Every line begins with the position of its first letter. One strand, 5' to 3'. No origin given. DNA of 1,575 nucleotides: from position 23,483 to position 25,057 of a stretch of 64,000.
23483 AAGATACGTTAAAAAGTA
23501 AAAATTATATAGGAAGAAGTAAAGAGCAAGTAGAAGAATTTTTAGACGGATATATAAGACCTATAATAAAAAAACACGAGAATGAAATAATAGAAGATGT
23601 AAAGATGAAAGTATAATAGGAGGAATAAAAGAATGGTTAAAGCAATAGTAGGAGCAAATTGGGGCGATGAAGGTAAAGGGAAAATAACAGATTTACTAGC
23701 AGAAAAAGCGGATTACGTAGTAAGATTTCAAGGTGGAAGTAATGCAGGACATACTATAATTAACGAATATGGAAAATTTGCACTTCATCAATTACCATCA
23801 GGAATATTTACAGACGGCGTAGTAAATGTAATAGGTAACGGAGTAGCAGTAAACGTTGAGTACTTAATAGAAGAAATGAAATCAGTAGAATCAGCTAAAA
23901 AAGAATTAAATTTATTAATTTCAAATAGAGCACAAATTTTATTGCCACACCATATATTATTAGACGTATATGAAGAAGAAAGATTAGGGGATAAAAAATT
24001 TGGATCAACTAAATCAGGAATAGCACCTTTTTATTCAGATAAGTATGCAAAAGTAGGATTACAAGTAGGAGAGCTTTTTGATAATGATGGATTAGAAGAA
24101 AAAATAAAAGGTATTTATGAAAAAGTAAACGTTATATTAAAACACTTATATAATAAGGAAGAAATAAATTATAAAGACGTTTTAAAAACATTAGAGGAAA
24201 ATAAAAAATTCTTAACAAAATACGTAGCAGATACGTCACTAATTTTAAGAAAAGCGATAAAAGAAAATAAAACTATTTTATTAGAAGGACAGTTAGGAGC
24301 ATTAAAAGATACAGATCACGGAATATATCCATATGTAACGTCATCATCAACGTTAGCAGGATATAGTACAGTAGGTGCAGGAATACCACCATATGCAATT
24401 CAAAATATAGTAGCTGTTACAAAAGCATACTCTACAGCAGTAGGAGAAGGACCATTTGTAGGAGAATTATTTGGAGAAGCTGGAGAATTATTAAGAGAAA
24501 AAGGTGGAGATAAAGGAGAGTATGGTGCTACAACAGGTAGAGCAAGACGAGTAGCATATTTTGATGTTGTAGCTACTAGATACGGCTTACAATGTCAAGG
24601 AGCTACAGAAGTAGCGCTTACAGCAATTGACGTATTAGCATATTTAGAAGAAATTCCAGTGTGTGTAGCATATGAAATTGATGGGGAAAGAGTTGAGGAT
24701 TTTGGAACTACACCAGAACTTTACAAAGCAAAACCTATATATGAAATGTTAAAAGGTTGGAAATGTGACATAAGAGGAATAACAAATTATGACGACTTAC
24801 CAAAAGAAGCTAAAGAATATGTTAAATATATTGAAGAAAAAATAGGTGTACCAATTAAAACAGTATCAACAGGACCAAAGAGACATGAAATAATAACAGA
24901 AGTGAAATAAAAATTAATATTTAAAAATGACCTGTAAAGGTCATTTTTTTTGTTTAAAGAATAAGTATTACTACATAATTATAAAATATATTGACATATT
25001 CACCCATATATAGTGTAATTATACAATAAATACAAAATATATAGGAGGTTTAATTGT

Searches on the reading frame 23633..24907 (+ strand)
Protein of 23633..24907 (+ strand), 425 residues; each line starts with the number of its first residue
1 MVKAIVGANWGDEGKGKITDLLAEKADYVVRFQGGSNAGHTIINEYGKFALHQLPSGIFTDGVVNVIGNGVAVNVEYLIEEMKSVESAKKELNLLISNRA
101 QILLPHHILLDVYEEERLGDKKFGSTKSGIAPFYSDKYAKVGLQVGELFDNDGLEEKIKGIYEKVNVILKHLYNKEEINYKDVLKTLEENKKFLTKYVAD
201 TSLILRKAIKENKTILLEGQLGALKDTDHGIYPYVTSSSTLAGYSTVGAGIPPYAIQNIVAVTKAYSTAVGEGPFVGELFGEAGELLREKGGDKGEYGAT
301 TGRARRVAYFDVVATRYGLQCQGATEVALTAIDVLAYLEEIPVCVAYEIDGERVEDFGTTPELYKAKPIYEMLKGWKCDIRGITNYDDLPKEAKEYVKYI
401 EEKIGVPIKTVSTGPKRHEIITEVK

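Call 43: list_cluster_members(proteins=[P0004, window:23633-24907:+, window:25058-26356:+, window:26376-27674:+, P0089])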
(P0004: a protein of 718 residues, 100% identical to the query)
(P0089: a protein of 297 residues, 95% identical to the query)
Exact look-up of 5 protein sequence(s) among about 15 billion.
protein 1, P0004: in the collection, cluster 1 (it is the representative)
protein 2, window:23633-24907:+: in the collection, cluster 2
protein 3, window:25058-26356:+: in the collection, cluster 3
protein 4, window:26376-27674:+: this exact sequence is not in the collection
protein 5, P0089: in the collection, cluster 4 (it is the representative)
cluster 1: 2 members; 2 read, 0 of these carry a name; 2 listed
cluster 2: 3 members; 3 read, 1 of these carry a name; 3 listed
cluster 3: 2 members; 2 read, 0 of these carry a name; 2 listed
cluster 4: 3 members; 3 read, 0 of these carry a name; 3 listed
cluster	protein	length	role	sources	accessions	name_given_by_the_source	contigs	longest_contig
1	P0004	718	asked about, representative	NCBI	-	-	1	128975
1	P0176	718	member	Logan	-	-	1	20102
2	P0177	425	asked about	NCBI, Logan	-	-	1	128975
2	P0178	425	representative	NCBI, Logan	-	-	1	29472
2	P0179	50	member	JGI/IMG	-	hypothetical protein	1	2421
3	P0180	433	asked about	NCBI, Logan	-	-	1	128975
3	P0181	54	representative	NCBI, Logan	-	-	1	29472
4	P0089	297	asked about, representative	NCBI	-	-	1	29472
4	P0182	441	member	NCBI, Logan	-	-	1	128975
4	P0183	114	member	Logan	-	-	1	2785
